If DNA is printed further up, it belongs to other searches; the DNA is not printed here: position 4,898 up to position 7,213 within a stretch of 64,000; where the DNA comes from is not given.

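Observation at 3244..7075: Gabija-like two-gene defence module (Class 2 OLD ATPase-TOPRIM plus UvrD-like helicase) on a low-GC island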

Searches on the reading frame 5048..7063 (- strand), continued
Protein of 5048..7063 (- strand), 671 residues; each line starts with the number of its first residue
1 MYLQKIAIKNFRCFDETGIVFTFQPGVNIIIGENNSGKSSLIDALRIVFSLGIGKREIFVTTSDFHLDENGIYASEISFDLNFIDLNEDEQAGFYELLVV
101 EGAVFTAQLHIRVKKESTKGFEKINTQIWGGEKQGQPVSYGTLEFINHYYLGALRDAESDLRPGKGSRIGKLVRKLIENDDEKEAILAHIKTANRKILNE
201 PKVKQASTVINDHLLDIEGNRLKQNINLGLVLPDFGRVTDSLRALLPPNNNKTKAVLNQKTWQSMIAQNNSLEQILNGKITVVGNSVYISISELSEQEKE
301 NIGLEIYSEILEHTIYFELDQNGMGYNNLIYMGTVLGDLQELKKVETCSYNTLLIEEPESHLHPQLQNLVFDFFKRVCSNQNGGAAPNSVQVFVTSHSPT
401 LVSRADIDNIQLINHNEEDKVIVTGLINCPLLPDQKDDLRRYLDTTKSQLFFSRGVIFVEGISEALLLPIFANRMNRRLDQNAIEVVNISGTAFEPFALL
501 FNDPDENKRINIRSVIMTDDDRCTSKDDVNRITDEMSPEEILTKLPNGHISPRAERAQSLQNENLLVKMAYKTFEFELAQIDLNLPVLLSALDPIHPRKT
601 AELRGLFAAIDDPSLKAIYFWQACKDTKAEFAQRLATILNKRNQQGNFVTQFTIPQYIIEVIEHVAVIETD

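Call 15: find_homologous_proteins(query=window:5048-7063:-, max_evalue=1e-10)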
Query window:5048-7063:- (671 aa): 2797 proteins with E <= 1e-10 among 8000 candidates; the best 120 are listed.
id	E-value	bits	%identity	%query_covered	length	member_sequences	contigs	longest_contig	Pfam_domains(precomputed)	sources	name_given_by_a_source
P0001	0.0e+0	1498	100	100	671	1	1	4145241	PF20469.5,PF11398.15,PF13175.13,PF13476.13,PF13555.13,PF02463.26,PF13304.13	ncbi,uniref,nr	ncbi:predicted ATP-dependent endonuclease of the OLD family [Longilinea arvoryzae]|uniref:Predicted 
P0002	0.0e+0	1213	80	100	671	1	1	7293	PF20469.5,PF11398.15,PF13175.13,PF13476.13,PF13555.13,PF02463.26,PF13304.13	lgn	-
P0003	0.0e+0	1121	74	100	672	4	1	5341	PF20469.5,PF11398.15,PF13175.13,PF13476.13,PF13555.13,PF02463.26,PF13304.13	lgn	-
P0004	0.0e+0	1065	71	99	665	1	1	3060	PF20469.5,PF11398.15,PF13175.13,PF13476.13,PF13555.13,PF02463.26,PF13304.13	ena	-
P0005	4.5e-288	975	64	100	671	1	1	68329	PF20469.5,PF11398.15,PF13175.13,PF13476.13,PF13555.13,PF02463.26,PF13304.13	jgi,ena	jgi:putative ATP-dependent endonuclease of OLD family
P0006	3.4e-237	807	54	100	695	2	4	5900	PF20469.5,PF11398.15,PF13175.13,PF13476.13,PF02463.26,PF13304.13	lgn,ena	-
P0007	1.4e-233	795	54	100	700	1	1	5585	PF20469.5,PF11398.15,PF13175.13,PF13476.13,PF02463.26,PF13304.13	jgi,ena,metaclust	metaclust:\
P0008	6.4e-227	773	54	100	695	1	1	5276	PF20469.5,PF11398.15,PF13175.13,PF13476.13,PF02463.26,PF13304.13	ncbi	-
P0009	5.4e-226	770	52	99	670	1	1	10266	PF20469.5,PF11398.15,PF13175.13,PF13476.13,PF02463.26,PF13304.13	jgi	jgi:putative ATP-dependent endonuclease of the OLD family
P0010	7.3e-217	740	54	100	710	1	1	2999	PF20469.5,PF11398.15,PF13175.13,PF13476.13,PF02463.26,PF13304.13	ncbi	-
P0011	7.3e-205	700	48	100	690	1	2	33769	PF20469.5,PF11398.15,PF13175.13,PF13476.13,PF02463.26,PF13304.13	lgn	-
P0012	1.7e-203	695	49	100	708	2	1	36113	PF20469.5,PF11398.15,PF13175.13,PF13476.13,PF02463.26,PF13304.13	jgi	jgi:putative ATP-dependent endonuclease of OLD family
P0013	2.1e-197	675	50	100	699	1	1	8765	PF20469.5,PF11398.15,PF13175.13,PF13476.13,PF13555.13,PF02463.26,PF13304.13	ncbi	-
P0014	5.1e-197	674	49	100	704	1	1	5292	PF20469.5,PF11398.15,PF13175.13,PF13476.13,PF02463.26,PF13304.13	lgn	-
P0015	1.1e-195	670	49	99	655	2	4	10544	PF20469.5,PF11398.15,PF13175.13,PF13476.13,PF02463.26,PF13304.13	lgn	-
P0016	1.8e-187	642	47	100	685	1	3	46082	PF20469.5,PF11398.15,PF13175.13,PF13476.13,PF02463.26,PF13304.13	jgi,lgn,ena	jgi:putative ATP-dependent endonuclease of OLD family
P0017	1.0e-186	640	47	99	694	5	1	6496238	PF20469.5,PF11398.15,PF13175.13,PF13476.13,PF02463.26,PF13304.13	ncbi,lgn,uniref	ncbi:ATP-dependent endonuclease [Sporomusa aerivorans]|uniref:ATP-dependent nuclease n=1 Tax=Sporomu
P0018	8.2e-186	637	48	100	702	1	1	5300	PF20469.5,PF11398.15,PF13175.13,PF13476.13,PF02463.26,PF13304.13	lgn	-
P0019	2.8e-183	629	46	99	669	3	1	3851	PF20469.5,PF11398.15,PF13175.13,PF13476.13,PF02463.26,PF13304.13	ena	-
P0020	3.4e-180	618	44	100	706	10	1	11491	PF20469.5,PF11398.15,PF13175.13,PF13476.13,PF02463.26,PF13304.13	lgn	-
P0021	3.6e-179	615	46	99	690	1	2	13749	PF20469.5,PF11398.15,PF13175.13,PF13476.13,PF02463.26,PF13304.13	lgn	-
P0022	5.1e-179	615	46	99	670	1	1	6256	PF20469.5,PF11398.15,PF13175.13,PF13476.13,PF02463.26,PF13304.13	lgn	-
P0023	7.2e-177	607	46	95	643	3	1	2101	PF20469.5,PF11398.15,PF13175.13,PF13304.13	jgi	jgi:Predicted ATP-dependent endonuclease of the OLD family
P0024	6.7e-174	598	45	99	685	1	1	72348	PF20469.5,PF11398.15,PF13175.13,PF13476.13,PF02463.26,PF13304.13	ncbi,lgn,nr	ncbi:MAG: AAA family ATPase [Acidobacteria bacterium]|nr:AAA family ATPase [Acidobacteriota bacteriu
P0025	1.3e-173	597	59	70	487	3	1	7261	PF20469.5,PF13175.13,PF13304.13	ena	-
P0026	3.7e-173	595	45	99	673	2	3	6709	PF20469.5,PF11398.15,PF13175.13,PF13476.13,PF02463.26,PF13304.13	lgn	-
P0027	8.2e-168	577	42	99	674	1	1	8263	PF20469.5,PF11398.15,PF13175.13,PF13476.13,PF02463.26,PF13304.13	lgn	-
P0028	3.2e-167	576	42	100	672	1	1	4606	PF20469.5,PF11398.15,PF13175.13,PF13476.13,PF02463.26,PF13304.13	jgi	jgi:putative ATP-dependent endonuclease of the OLD family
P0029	4.5e-164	565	43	99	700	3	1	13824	PF20469.5,PF11398.15,PF13175.13,PF13476.13,PF02463.26,PF13304.13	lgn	-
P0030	6.5e-163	561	65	61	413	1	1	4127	PF20469.5,PF13175.13,PF13304.13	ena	-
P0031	2.8e-162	559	52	52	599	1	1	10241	PF20469.5,PF11398.15,PF13175.13,PF13476.13,PF02463.26,PF13304.13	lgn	-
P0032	1.3e-153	531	45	91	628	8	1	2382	PF20469.5,PF13175.13,PF13304.13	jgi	jgi:putative ATP-dependent endonuclease of OLD family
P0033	1.7e-153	530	49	82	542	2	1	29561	PF20469.5,PF13175.13,PF13304.13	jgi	jgi:putative ATP-dependent endonuclease of OLD family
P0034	2.0e-151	523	43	95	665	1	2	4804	PF20469.5,PF11398.15,PF13175.13,PF13476.13,PF13304.13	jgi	-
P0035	2.4e-137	477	50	73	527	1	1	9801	PF20469.5,PF13175.13,PF13304.13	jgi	jgi:putative ATP-dependent endonuclease of OLD family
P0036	7.5e-131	455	43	84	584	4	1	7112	PF20469.5,PF11398.15,PF13175.13,PF13476.13,PF13555.13,PF02463.26,PF13304.13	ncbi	ncbi:MAG: AAA family ATPase, partial [Syntrophobacteraceae bacterium]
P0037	1.1e-130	455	38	99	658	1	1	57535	PF20469.5,PF11398.15,PF13175.13,PF13476.13,PF02463.26,PF13304.13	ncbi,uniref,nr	ncbi:AAA family ATPase [Clostridium sp. A1-XYC3]|uniref:AAA family ATPase n=1 Tax=Clostridium tanner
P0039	7.1e-130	452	39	99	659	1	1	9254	PF20469.5,PF11398.15,PF13175.13,PF13476.13,PF13555.13,PF02463.26,PF13304.13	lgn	-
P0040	2.5e-129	450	39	99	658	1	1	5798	PF20469.5,PF11398.15,PF13175.13,PF13476.13,PF13555.13,PF02463.26,PF13304.13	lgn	-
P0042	3.0e-128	447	39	99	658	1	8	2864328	PF20469.5,PF11398.15,PF13175.13,PF13476.13,PF02463.26,PF13304.13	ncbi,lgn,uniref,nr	ncbi:ATP-dependent nuclease [Clostridium tetani]|uniref:ATP-dependent nuclease n=1 Tax=Clostridium t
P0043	5.7e-127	443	47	70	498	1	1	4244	PF20469.5,PF13175.13,PF13304.13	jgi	jgi:putative ATP-dependent endonuclease of OLD family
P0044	1.7e-126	441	39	99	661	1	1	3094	PF20469.5,PF11398.15,PF13175.13,PF13476.13,PF02463.26,PF13304.13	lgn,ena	-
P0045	5.7e-126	439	38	99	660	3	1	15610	PF20469.5,PF11398.15,PF13175.13,PF13476.13,PF02463.26,PF13304.13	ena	-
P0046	7.9e-126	439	39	99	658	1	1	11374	PF20469.5,PF11398.15,PF13175.13,PF13476.13,PF02463.26,PF13304.13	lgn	-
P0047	1.3e-125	438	38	99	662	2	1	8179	PF20469.5,PF11398.15,PF13175.13,PF13476.13,PF02463.26,PF13304.13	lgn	-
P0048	1.3e-125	438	38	99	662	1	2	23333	PF20469.5,PF11398.15,PF13175.13,PF13476.13,PF02463.26,PF13304.13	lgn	-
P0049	1.6e-125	438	39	99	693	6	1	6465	PF20469.5,PF11398.15,PF13175.13,PF13476.13,PF02463.26,PF13304.13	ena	-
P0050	4.2e-125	436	40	99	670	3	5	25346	PF20469.5,PF11398.15,PF13175.13,PF13476.13,PF13555.13,PF02463.26,PF13304.13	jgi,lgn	jgi:Predicted ATP-dependent endonuclease of the OLD family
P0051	4.6e-125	436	37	99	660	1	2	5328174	PF20469.5,PF11398.15,PF13175.13,PF13476.13,PF02463.26,PF13304.13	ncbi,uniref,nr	ncbi:AAA family ATPase [Clostridium estertheticum]|uniref:ATP-dependent nuclease n=1 Tax=Clostridium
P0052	5.3e-125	436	39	99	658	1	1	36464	PF20469.5,PF11398.15,PF13175.13,PF13476.13,PF02463.26,PF13304.13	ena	-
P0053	6.0e-125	436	37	99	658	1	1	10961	PF20469.5,PF11398.15,PF13175.13,PF13476.13,PF02463.26,PF13304.13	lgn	-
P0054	2.0e-124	434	38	99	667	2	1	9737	PF20469.5,PF11398.15,PF13175.13,PF13476.13,PF02463.26,PF13304.13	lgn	-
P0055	2.2e-124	434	37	99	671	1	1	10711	PF20469.5,PF11398.15,PF13175.13,PF13476.13,PF02463.26,PF13304.13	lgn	-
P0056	3.7e-124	433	38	99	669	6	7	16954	PF20469.5,PF11398.15,PF13175.13,PF13476.13,PF13555.13,PF02463.26,PF13304.13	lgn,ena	-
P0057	3.8e-124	433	37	99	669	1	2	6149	PF20469.5,PF11398.15,PF13175.13,PF13476.13,PF02463.26,PF13304.13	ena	-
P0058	4.5e-124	433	39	99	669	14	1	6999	PF20469.5,PF11398.15,PF13175.13,PF13476.13,PF13555.13,PF02463.26,PF13304.13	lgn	-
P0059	5.4e-124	433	39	99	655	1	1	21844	PF20469.5,PF11398.15,PF13175.13,PF13476.13,PF13555.13,PF02463.26,PF13304.13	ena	-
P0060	2.1e-123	431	38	99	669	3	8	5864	PF20469.5,PF11398.15,PF13175.13,PF13476.13,PF02463.26,PF13304.13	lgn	-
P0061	7.8e-123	429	38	99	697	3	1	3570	PF20469.5,PF11398.15,PF13175.13,PF13476.13,PF02463.26,PF13304.13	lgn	-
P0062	8.3e-123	429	37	99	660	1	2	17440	PF20469.5,PF11398.15,PF13175.13,PF13476.13,PF02463.26,PF13304.13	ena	-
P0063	9.6e-123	429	37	99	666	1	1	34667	PF20469.5,PF11398.15,PF13175.13,PF13476.13,PF02463.26,PF13304.13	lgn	-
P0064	1.1e-122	428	37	99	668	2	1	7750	PF20469.5,PF11398.15,PF13175.13,PF13476.13,PF02463.26,PF13304.13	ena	-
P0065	1.4e-122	428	38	100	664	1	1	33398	PF20469.5,PF11398.15,PF13175.13,PF13476.13,PF13555.13,PF02463.26,PF13304.13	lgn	-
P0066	1.6e-122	428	38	99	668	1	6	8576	PF20469.5,PF11398.15,PF13175.13,PF13476.13,PF02463.26,PF13304.13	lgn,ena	-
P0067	1.7e-122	428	37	99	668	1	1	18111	PF20469.5,PF11398.15,PF13175.13,PF13476.13,PF02463.26,PF13304.13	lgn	-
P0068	6.8e-122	426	37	99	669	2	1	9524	PF20469.5,PF11398.15,PF13175.13,PF13476.13,PF02463.26,PF13304.13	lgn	-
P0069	2.4e-121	424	37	99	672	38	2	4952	PF20469.5,PF11398.15,PF13175.13,PF13476.13,PF02463.26,PF13304.13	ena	-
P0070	2.4e-121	424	37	99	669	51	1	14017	PF20469.5,PF11398.15,PF13175.13,PF13476.13,PF02463.26,PF13304.13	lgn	-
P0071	2.8e-121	424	37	99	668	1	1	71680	PF20469.5,PF11398.15,PF13175.13,PF13476.13,PF02463.26,PF13304.13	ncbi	-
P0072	3.8e-121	423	39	99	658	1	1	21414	PF20469.5,PF11398.15,PF13175.13,PF13476.13,PF02463.26,PF13304.13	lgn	-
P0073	4.7e-121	423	37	100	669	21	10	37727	PF20469.5,PF11398.15,PF13175.13,PF13476.13,PF02463.26,PF13304.13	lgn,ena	-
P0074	8.8e-121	422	36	99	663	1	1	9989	PF20469.5,PF11398.15,PF13175.13,PF13476.13,PF02463.26,PF13304.13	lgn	-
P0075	1.0e-120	422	37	99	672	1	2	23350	PF20469.5,PF11398.15,PF13175.13,PF13476.13,PF13555.13,PF02463.26,PF13304.13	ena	-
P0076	1.2e-120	422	38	99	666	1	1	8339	PF20469.5,PF11398.15,PF13175.13,PF13476.13,PF13555.13,PF02463.26,PF13304.13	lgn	-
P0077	1.2e-120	422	37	99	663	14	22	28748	PF20469.5,PF11398.15,PF13175.13,PF13476.13,PF02463.26,PF13304.13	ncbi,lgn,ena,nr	ncbi:MAG TPA: AAA family ATPase [Bacillota bacterium]|nr:AAA family ATPase [Bacillota bacterium]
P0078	1.5e-120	421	36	99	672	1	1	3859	PF20469.5,PF11398.15,PF13175.13,PF13476.13,PF02463.26,PF13304.13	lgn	-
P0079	2.1e-120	421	37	99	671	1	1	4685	PF20469.5,PF11398.15,PF13175.13,PF13476.13,PF02463.26,PF13304.13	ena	-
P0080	4.1e-120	420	37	99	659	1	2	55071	PF20469.5,PF11398.15,PF13175.13,PF13476.13,PF02463.26,PF13304.13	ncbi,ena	-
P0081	4.5e-120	420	39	99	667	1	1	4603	PF20469.5,PF11398.15,PF13175.13,PF13476.13,PF02463.26,PF13304.13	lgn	-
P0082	4.8e-120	420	37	99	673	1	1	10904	PF20469.5,PF11398.15,PF13175.13,PF13476.13,PF02463.26,PF13304.13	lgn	-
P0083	5.2e-120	420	37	99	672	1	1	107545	PF20469.5,PF11398.15,PF13175.13,PF13476.13,PF02463.26,PF13304.13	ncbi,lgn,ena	-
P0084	6.1e-120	419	38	99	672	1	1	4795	PF20469.5,PF11398.15,PF13175.13,PF13476.13,PF02463.26,PF13304.13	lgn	-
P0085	6.3e-120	419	38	99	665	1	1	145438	PF20469.5,PF11398.15,PF13175.13,PF13476.13,PF13555.13,PF02463.26,PF13304.13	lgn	-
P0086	9.8e-120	419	37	99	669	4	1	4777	PF20469.5,PF11398.15,PF13175.13,PF13476.13,PF02463.26,PF13304.13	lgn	-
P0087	1.0e-119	419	37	99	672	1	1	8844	PF20469.5,PF11398.15,PF13175.13,PF13476.13,PF02463.26,PF13304.13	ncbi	-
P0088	1.1e-119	419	38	100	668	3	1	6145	PF20469.5,PF11398.15,PF13175.13,PF13476.13,PF02463.26,PF13304.13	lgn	-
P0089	1.2e-119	418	37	99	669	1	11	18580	PF20469.5,PF11398.15,PF13175.13,PF13476.13,PF02463.26,PF13304.13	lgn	-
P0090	1.5e-119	418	39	99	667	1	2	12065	PF20469.5,PF11398.15,PF13175.13,PF13476.13,PF02463.26,PF13304.13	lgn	-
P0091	1.6e-119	418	36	99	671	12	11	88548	PF20469.5,PF11398.15,PF13175.13,PF13476.13,PF02463.26,PF13304.13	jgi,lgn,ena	-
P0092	1.6e-119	418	38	99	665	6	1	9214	PF20469.5,PF11398.15,PF13175.13,PF13476.13,PF02463.26,PF13304.13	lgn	-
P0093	1.7e-119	418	39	99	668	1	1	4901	PF20469.5,PF11398.15,PF13175.13,PF13476.13,PF02463.26,PF13304.13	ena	-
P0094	1.8e-119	418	39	99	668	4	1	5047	PF20469.5,PF11398.15,PF13175.13,PF13476.13,PF02463.26,PF13304.13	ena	-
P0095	2.0e-119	418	37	99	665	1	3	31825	PF20469.5,PF11398.15,PF13175.13,PF13476.13,PF02463.26,PF13304.13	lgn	-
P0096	2.3e-119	417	39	99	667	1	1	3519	PF20469.5,PF11398.15,PF13175.13,PF13476.13,PF02463.26,PF13304.13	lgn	-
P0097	4.5e-119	417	39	99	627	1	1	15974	PF20469.5,PF11398.15,PF13175.13,PF13476.13,PF02463.26,PF13304.13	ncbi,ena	-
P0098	5.0e-119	416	36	99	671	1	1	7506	PF20469.5,PF11398.15,PF13175.13,PF13476.13,PF02463.26,PF13304.13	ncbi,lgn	ncbi:AAA ATPase domain protein [anaerobic digester metagenome]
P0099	5.4e-119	416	37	100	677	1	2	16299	PF20469.5,PF11398.15,PF13175.13,PF13476.13,PF02463.26,PF13304.13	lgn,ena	-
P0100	6.4e-119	416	38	99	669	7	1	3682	PF20469.5,PF11398.15,PF13175.13,PF13476.13,PF13555.13,PF02463.26,PF13304.13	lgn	-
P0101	7.5e-119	416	37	99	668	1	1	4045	PF20469.5,PF11398.15,PF13175.13,PF13476.13,PF02463.26,PF13304.13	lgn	-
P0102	8.6e-119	416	37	99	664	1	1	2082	PF20469.5,PF11398.15,PF13175.13,PF13476.13,PF13555.13,PF02463.26,PF13304.13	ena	-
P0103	1.0e-118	415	37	99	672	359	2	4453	PF20469.5,PF11398.15,PF13175.13,PF13476.13,PF02463.26,PF13304.13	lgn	-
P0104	1.3e-118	415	37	99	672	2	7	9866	PF20469.5,PF11398.15,PF13175.13,PF13476.13,PF02463.26,PF13304.13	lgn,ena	-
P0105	1.3e-118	415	37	99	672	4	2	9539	PF20469.5,PF11398.15,PF13175.13,PF13476.13,PF02463.26,PF13304.13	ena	-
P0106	1.4e-118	415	37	99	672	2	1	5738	PF20469.5,PF11398.15,PF13175.13,PF13476.13,PF02463.26,PF13304.13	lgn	-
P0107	1.4e-118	415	40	98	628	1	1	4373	PF20469.5,PF11398.15,PF13175.13,PF13476.13,PF02463.26,PF13304.13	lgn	-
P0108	1.6e-118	415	37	99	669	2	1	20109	PF20469.5,PF11398.15,PF13175.13,PF13476.13,PF02463.26,PF13304.13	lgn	-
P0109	1.6e-118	415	39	99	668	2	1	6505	PF20469.5,PF11398.15,PF13175.13,PF13476.13,PF02463.26,PF13304.13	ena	-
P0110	2.4e-118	414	37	100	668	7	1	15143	PF20469.5,PF11398.15,PF13175.13,PF13476.13,PF02463.26,PF13304.13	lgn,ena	-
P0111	2.4e-118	414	36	99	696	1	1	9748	PF20469.5,PF11398.15,PF13175.13,PF13476.13,PF02463.26,PF13304.13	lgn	-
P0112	2.6e-118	414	37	99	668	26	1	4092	PF20469.5,PF11398.15,PF13175.13,PF13476.13,PF02463.26,PF13304.13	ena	-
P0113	2.8e-118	414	36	99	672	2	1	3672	PF20469.5,PF11398.15,PF13175.13,PF13476.13,PF02463.26,PF13304.13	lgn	-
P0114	3.0e-118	414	37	99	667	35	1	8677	PF20469.5,PF11398.15,PF13175.13,PF13476.13,PF02463.26,PF13304.13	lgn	-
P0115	3.3e-118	414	38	99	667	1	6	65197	PF20469.5,PF11398.15,PF13175.13,PF13476.13,PF02463.26,PF13304.13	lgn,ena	-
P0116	3.6e-118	414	37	99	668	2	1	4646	PF20469.5,PF11398.15,PF13175.13,PF13476.13,PF02463.26,PF13304.13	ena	-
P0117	4.8e-118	413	38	100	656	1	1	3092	PF20469.5,PF11398.15,PF13175.13,PF13476.13,PF02463.26,PF13304.13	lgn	-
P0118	7.4e-118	412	38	99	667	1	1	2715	PF20469.5,PF11398.15,PF13175.13,PF13476.13,PF02463.26,PF13304.13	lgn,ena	-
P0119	8.0e-118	412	36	99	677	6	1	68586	PF20469.5,PF11398.15,PF13175.13,PF13476.13,PF13555.13,PF02463.26,PF13304.13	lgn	-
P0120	8.5e-118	412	36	99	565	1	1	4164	PF20469.5,PF11398.15,PF13175.13,PF13476.13,PF02463.26,PF13304.13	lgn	-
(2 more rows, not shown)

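Call 19: find_encoding_contigs(protein=P0005, flank=6000, max_places=2)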
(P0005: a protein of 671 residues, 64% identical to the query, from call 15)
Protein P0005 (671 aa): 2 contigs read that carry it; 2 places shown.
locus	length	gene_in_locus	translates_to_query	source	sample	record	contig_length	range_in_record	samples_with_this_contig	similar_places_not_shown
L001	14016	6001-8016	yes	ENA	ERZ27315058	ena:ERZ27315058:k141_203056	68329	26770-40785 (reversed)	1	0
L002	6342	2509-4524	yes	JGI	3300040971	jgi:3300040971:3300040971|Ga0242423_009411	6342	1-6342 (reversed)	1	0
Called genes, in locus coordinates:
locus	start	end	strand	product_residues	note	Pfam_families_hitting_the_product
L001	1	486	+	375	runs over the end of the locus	PF01420:Methylase_S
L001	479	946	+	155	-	-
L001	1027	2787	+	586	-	PF03235:GmrSD_N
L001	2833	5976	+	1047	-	PF04313:HSDR_N, PF04851:ResIII, PF18766:SWI2_SNF2, PF22679:T1R_D3-like, PF11867:T1RH-like_C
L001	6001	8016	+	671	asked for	PF02463:SMC_N, PF11398:DUF2813, PF13175:AAA_15, PF13476:AAA_23, PF13555:AAA_29 (weak), PF13304:AAA_21, PF20469:OLD-like_TOPRIM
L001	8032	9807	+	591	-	PF00580:UvrD-helicase (weak), PF13245:AAA_19, PF00580:UvrD-helicase, PF13361:UvrD_C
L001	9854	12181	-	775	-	PF00589:Phage_integrase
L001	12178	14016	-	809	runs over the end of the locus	PF00589:Phage_integrase (weak)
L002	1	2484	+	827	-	?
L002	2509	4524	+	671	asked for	PF02463:SMC_N, PF11398:DUF2813, PF13175:AAA_15, PF13476:AAA_23, PF13555:AAA_29 (weak), PF13304:AAA_21, PF20469:OLD-like_TOPRIM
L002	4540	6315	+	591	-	PF00580:UvrD-helicase (weak), PF13245:AAA_19, PF00580:UvrD-helicase, PF13361:UvrD_C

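Call 20: find_encoding_contigs(protein=P0002, flank=6000, max_places=2)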
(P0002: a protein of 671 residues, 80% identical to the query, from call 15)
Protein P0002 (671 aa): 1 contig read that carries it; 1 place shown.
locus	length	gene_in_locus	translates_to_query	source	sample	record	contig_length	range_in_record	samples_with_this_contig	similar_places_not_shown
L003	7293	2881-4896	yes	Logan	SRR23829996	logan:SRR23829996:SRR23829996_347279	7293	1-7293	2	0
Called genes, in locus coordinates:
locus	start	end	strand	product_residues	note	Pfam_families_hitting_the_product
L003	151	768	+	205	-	PF00239:Resolvase, PF02796:HTH_7 (faint)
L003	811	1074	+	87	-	-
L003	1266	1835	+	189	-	-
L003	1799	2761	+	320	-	PF13676:TIR_2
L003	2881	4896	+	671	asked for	PF02463:SMC_N, PF11398:DUF2813, PF13175:AAA_15, PF13476:AAA_23, PF13555:AAA_29 (weak), PF13304:AAA_21, PF20469:OLD-like_TOPRIM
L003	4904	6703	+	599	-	PF00580:UvrD-helicase (weak), PF13245:AAA_19, PF00580:UvrD-helicase, PF13361:UvrD_C (weak)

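Call 21: find_encoding_contigs(protein=P0001, flank=10000, max_places=2)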
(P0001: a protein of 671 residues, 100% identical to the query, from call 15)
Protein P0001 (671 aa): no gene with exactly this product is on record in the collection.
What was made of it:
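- Tried and rejected: No donor or empty-site inference is possible. find_encoding_contigs also had no record for the window protein (call 21).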
